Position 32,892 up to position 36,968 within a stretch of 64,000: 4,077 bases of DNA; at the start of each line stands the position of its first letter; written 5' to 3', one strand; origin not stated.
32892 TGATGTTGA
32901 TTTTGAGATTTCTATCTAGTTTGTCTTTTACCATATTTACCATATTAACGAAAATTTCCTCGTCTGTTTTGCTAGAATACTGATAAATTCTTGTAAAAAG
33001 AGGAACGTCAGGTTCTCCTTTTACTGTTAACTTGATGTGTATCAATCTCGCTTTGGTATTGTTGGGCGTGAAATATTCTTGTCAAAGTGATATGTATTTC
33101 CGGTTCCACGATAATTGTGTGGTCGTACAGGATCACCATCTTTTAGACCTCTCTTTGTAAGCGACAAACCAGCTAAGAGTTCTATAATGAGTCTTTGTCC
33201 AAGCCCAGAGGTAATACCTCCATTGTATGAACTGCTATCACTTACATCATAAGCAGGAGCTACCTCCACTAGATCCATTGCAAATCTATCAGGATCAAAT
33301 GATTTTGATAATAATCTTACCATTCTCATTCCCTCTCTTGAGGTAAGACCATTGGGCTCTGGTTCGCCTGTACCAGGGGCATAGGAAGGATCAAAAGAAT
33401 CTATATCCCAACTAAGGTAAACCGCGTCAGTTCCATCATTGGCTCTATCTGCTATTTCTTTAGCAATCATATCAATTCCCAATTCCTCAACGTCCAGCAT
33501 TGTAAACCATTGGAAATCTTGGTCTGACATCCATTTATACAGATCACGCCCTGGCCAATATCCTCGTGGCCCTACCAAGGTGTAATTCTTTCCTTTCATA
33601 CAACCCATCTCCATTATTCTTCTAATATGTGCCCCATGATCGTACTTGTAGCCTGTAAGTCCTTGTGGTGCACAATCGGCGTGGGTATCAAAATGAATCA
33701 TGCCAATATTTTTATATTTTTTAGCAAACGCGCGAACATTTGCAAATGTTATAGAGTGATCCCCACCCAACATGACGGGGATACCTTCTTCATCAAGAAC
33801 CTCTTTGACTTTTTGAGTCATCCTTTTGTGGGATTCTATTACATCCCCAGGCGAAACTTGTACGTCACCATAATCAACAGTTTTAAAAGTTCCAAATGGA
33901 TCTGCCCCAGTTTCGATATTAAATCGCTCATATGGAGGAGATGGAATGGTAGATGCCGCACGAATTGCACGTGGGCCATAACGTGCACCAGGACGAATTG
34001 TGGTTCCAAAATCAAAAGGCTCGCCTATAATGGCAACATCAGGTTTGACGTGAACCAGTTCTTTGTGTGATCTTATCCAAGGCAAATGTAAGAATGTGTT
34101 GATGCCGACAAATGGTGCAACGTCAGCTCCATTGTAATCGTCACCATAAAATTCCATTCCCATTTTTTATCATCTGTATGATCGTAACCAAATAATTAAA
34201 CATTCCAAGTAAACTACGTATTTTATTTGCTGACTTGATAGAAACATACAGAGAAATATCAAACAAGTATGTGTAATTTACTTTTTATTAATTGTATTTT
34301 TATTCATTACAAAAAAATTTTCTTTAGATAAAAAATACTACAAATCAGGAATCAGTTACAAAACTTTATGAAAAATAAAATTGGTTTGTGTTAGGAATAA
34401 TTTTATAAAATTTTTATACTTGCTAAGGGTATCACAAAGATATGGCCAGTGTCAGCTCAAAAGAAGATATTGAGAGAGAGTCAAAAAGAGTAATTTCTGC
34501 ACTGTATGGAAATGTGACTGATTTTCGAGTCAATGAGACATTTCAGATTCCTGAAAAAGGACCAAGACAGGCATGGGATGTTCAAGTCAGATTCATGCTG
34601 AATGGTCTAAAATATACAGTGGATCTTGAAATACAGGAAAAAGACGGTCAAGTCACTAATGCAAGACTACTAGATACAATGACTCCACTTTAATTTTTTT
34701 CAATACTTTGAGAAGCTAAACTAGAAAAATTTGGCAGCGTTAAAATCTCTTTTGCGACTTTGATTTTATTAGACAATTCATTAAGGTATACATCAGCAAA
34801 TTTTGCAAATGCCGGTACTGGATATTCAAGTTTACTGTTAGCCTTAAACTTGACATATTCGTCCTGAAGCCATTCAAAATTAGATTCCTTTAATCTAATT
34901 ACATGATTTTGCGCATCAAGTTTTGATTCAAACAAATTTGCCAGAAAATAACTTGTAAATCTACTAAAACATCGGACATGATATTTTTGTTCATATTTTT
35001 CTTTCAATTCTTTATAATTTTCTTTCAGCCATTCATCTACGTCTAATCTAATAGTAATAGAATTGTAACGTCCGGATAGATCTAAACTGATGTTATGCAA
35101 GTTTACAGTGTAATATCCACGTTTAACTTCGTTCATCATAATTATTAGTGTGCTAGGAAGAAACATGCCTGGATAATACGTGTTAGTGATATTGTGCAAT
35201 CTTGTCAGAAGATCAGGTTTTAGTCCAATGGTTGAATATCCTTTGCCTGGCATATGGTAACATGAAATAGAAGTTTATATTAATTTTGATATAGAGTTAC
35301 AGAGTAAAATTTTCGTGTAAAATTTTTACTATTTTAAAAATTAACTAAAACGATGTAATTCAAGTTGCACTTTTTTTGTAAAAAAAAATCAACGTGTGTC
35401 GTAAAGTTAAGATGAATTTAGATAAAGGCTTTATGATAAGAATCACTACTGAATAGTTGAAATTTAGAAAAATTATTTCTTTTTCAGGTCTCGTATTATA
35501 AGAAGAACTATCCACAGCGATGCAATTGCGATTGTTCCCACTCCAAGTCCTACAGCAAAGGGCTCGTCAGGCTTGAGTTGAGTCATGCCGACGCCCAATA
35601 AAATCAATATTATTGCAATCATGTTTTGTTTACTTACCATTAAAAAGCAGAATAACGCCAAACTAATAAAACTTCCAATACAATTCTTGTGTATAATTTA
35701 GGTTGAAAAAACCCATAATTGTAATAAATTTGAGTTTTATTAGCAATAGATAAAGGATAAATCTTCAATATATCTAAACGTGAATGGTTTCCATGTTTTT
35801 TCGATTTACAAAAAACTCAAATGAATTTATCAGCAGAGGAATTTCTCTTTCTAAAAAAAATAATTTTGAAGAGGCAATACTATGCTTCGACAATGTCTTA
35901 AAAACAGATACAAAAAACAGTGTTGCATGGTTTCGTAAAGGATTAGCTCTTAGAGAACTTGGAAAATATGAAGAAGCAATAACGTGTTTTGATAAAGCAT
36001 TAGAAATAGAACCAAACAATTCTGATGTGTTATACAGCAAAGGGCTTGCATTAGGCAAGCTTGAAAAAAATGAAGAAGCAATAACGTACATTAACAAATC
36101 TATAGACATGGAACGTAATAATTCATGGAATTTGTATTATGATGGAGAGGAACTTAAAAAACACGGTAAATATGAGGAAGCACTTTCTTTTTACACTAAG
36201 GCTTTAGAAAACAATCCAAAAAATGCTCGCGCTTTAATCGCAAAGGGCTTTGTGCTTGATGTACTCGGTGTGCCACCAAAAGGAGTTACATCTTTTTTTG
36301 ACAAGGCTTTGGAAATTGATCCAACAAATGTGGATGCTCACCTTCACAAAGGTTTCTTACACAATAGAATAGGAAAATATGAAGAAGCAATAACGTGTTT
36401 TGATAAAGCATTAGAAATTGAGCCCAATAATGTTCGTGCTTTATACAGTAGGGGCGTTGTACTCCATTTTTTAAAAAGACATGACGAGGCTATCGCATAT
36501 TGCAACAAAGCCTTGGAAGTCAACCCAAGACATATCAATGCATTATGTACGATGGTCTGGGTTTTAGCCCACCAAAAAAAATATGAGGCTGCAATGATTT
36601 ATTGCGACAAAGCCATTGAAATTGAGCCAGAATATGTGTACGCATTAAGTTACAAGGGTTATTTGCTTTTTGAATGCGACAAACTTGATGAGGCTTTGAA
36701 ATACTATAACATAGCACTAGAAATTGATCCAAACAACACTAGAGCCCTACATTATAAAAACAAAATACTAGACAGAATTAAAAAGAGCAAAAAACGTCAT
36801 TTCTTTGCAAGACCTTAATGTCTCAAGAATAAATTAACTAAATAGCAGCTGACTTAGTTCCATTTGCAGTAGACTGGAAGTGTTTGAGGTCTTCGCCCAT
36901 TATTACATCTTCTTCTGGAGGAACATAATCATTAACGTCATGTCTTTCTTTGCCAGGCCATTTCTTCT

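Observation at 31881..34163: Arginase-fold ureohydrolase translationally coupled to a stand-alone urease-gamma-like protein and a His-rich Ni/Co transporter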

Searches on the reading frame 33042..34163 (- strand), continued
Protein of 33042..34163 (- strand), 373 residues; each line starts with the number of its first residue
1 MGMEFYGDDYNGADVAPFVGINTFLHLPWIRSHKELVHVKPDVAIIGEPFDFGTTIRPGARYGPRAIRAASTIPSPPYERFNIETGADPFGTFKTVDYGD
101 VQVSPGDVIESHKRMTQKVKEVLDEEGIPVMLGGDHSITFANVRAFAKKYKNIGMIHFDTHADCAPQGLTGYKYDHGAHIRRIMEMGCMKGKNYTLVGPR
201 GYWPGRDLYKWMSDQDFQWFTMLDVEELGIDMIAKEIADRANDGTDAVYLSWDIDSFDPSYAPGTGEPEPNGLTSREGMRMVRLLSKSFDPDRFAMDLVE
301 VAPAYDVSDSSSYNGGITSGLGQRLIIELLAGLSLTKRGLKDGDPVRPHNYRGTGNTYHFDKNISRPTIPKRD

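Call 80: find_encoding_contigs(protein=P0315, flank=7000, max_places=1)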
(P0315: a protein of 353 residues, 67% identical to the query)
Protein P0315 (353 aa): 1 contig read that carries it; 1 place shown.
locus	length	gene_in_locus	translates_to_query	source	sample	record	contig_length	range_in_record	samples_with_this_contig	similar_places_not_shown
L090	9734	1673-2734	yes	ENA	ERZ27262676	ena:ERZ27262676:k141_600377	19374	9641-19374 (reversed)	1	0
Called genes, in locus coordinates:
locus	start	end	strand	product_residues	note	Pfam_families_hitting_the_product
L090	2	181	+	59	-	?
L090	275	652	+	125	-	-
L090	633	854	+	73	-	-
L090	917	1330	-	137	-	-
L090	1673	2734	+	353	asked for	PF00491:Arginase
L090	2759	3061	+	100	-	PF00547:Urease_gamma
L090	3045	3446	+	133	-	PF00699:Urease_beta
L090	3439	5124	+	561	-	PF00449:Urease_alpha, PF01979:Amidohydro_1, PF07969:Amidohydro_3 (weak)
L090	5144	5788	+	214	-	PF01730:UreF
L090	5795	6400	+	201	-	PF02492:cobW, PF03308:MeaB (faint)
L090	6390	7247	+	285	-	PF01774:UreD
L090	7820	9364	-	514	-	PF00474:SSF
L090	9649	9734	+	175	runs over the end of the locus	PF14464:Prok-JAB (weak)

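Call 83: find_encoding_contigs(protein=P0331, flank=4000, max_places=4)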
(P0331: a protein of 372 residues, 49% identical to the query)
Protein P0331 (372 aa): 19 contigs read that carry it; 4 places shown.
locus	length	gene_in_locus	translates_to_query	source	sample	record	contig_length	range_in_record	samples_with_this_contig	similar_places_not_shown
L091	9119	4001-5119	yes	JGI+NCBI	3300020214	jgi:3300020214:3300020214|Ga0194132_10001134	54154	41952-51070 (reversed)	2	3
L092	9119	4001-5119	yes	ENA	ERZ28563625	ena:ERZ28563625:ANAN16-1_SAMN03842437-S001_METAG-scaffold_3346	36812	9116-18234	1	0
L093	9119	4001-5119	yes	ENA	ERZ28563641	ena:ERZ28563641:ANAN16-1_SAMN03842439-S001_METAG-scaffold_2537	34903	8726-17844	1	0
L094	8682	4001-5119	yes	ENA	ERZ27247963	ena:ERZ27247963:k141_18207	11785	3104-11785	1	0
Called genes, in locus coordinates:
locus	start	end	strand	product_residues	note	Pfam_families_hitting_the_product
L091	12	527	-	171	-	-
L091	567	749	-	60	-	-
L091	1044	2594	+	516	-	PF00474:SSF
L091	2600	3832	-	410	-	-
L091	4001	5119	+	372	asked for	PF00491:Arginase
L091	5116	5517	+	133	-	PF00547:Urease_gamma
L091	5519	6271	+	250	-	-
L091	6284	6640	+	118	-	PF00075:RNase_H, PF13456:RVT_3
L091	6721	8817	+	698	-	PF02629:CoA_binding, PF13380:CoA_binding_2, PF13607:Succ_CoA_lig, PF19045:Ligase_CoA_2, PF13549:ATP-grasp_5, PF08442:ATP-grasp_2 (weak)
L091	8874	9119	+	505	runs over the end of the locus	PF11794:HpaB_N, PF03241:HpaB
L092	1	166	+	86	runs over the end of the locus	-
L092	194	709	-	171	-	-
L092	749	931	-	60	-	-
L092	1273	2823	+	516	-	PF00474:SSF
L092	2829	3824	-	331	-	-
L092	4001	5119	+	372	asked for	PF00491:Arginase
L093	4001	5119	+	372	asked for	PF00491:Arginase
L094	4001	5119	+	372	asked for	PF00491:Arginase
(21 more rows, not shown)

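Call 84: find_encoding_contigs(protein=P0333, flank=4000, max_places=2)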
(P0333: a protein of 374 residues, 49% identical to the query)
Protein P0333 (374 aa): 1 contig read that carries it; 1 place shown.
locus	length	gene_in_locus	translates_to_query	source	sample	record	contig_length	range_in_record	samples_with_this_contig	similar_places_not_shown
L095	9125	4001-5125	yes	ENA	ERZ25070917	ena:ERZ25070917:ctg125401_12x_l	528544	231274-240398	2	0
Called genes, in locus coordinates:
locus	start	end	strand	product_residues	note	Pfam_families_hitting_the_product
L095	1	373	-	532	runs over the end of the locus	PF00474:SSF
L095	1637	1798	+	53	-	-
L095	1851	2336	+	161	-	-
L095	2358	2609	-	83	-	-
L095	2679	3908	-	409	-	-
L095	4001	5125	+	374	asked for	PF00491:Arginase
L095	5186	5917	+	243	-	-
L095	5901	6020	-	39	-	-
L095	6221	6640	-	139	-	PF00582:Usp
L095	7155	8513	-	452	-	PF02878:PGM_PMM_I, PF02879:PGM_PMM_II, PF02880:PGM_PMM_III, PF00408:PGM_PMM_IV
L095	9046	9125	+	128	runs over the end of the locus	PF01248:Ribosomal_L7Ae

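Call 85: find_encoding_contigs(protein=P0322, flank=4000, max_places=2)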
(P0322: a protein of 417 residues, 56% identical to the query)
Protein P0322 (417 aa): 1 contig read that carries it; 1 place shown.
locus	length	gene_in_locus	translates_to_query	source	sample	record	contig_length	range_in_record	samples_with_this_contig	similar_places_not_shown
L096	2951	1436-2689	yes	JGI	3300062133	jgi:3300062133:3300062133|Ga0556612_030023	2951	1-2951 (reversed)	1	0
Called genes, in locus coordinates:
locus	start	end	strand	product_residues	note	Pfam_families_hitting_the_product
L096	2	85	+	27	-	?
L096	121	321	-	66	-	-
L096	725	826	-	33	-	-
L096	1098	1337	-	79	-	-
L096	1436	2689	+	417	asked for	PF00491:Arginase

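Call 87: find_encoding_contigs(protein=P0335, flank=4000, max_places=3)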
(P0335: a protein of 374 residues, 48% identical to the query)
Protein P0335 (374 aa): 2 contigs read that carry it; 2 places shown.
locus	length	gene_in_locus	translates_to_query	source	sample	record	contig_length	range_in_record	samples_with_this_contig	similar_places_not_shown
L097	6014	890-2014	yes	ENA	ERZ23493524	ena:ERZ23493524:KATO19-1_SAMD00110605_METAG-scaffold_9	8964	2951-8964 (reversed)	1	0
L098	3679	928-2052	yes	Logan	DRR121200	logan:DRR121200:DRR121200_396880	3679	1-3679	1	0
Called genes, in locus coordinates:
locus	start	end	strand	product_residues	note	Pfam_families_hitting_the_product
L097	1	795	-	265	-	?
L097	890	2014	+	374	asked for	PF00491:Arginase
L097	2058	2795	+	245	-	-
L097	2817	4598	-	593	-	PF00449:Urease_alpha, PF07969:Amidohydro_3 (faint), PF01979:Amidohydro_1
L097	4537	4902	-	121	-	PF00699:Urease_beta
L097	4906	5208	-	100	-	PF00547:Urease_gamma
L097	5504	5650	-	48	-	-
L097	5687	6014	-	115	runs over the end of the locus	-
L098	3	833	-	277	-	?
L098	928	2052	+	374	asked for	PF00491:Arginase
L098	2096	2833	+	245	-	-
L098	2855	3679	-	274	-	?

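Call 91: fold_search(model_id=the predicted structure, library=pdb)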
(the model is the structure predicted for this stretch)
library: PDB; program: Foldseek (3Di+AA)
matches with E <= 10: 1397; with E <= 0.001: 207
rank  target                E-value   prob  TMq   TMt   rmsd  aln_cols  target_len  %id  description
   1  9fek_G                9.6e-30  1.00  0.78  0.78   1.8       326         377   33  Crystal structure of guanidinase from Nitrospira inopinata (released 2024-08-14)
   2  9fek_I                1.7e-29  1.00  0.78  0.78   1.8       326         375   33  Crystal structure of guanidinase from Nitrospira inopinata (released 2024-08-14)
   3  7esr                  1.9e-29  1.00  0.78  0.77   2.0       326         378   33  Crystal structure of Synechocystis sp PCC6803 guanidinium hydrolase (R32) (released 2021-12-15)
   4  9fek_D                2.0e-29  1.00  0.78  0.78   1.8       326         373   33  Crystal structure of guanidinase from Nitrospira inopinata (released 2024-08-14)
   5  9fek_A                2.4e-29  1.00  0.79  0.78   1.7       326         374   33  Crystal structure of guanidinase from Nitrospira inopinata (released 2024-08-14)
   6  9fek_L                2.9e-29  1.00  0.78  0.77   1.8       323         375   33  Crystal structure of guanidinase from Nitrospira inopinata (released 2024-08-14)
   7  1gq6_B                5.5e-29  1.00  0.74  0.91   2.4       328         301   32  PROCLAVAMINATE AMIDINO HYDROLASE FROM STREPTOMYCES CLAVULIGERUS (released 2002-06-06)
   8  3nio_A                6.1e-29  1.00  0.76  0.89   2.3       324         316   34  Crystal structure of Pseudomonas aeruginosa guanidinobutyrase (released 2011-06-01)
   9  3nip_A                6.5e-29  1.00  0.76  0.89   2.4       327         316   30  Crystal structure of Pseudomonas aeruginosa guanidinopropionase complexed with 1,6-diaminohexane (released 2011-06-01)
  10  1gq6_A                7.3e-29  1.00  0.74  0.93   2.3       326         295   31  PROCLAVAMINATE AMIDINO HYDROLASE FROM STREPTOMYCES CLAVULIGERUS (released 2002-06-06)
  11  3niq_A                1.8e-28  1.00  0.76  0.90   2.1       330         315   31  Crystal structure of Pseudomonas aeruginosa guanidinopropionase (released 2011-06-01)
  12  3niq_B                2.1e-28  1.00  0.76  0.90   2.1       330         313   31  Crystal structure of Pseudomonas aeruginosa guanidinopropionase (released 2011-06-01)
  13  1gq6_C                2.2e-28  1.00  0.72  0.91   2.6       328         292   30  PROCLAVAMINATE AMIDINO HYDROLASE FROM STREPTOMYCES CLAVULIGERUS (released 2002-06-06)
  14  8snk_A                1.1e-27  1.00  0.78  0.84   1.8       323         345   27  Crystal structure of metformin hydrolase (MfmAB) from Pseudomonas mendocina sp. MET-2 mutant (MfmA/D188N) (released 2024-03-06)
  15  8snf_D                1.7e-27  1.00  0.78  0.84   2.2       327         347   27  Crystal structure of metformin hydrolase (MfmAB) from Pseudomonas mendocina sp. MET-2 with Ni2+2 bound (released 2024-03-06)
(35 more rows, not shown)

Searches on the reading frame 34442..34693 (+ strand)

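Call 3: search_protein_families(library=pfam, proteins=[window:34442-34693:+], max_evalue=1)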
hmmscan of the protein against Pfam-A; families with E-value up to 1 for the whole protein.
window:34442-34693:+ (83 aa): 1 family
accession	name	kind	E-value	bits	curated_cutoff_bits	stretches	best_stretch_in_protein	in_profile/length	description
PF11774.14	Lsr2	-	0.14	12.2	29.6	1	46-63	19-36/58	Lsr2 dimerization domain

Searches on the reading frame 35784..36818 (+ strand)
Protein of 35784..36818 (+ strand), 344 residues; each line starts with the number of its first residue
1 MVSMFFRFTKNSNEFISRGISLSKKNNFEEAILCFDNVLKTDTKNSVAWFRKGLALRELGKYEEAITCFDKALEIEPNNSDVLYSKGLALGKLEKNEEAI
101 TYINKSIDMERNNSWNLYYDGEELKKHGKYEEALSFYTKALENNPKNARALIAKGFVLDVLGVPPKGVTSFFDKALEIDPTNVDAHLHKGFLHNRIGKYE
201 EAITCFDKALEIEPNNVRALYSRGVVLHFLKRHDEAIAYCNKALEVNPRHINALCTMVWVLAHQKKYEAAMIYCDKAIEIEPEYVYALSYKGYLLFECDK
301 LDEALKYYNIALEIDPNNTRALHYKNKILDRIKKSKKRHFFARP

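Call 62: search_protein_families(library=pfam, proteins=[window:35784-36818:+], max_evalue=0.001)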
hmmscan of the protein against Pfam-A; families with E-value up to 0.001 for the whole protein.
window:35784-36818:+ (344 aa): 38 families (the best 25 are shown)
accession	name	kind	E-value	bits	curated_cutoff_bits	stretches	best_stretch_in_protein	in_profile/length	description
PF00515.34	TPR_1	-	2.9e-70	229.9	27.8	7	47-79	2-34/34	Tetratricopeptide repeat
PF13431.12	TPR_17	-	5.1e-58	189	24.4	5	171-203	1-33/34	Tetratricopeptide repeat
PF07719.23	TPR_2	-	3.6e-56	183.1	27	5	48-79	3-34/34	Tetratricopeptide repeat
PF13181.12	TPR_8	-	2.8e-51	167.8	25.7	4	48-79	3-34/34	Tetratricopeptide repeat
PF13414.12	TPR_11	-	4.5e-45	151.5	26.8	4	53-93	1-41/42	TPR repeat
PF13432.12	TPR_16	-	8.4e-35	119.3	32.7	4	196-245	10-59/65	Tetratricopeptide repeat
PF13428.12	TPR_14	-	1.2e-33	112.5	23.5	1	48-84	3-39/44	Tetratricopeptide repeat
PF14559.12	TPR_19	-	3.2e-32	111.1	25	4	171-221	13-65/68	Tetratricopeptide repeat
PF13424.12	TPR_12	-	3.3e-29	101.3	30.1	2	48-109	5-74/77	Tetratricopeptide repeat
PF12895.13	ANAPC3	-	5.7e-23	81.4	27.2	3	25-105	2-81/82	Anaphase-promoting complex, cyclosome, subunit 3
PF13174.12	TPR_6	-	2.1e-20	72.3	26.3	0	48-78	2-32/33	Tetratricopeptide repeat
PF25062.1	ARM_TT21_N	-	1.5e-18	67.8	40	2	28-216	10-201/222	Tetratricopeptide repeat protein 21 N-terminal ARM repeat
PF13176.12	TPR_7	-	3.2e-18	64.6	27.9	0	48-82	1-35/36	Tetratricopeptide repeat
PF14853.12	Fis1_TPR_C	-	4.6e-18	65.6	25.3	0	302-334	18-50/53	Fis1 C-terminal tetratricopeptide repeat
PF01239.28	PPTA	-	1.4e-17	62.6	29.5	0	301-330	1-30/32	Protein prenyltransferase alpha subunit repeat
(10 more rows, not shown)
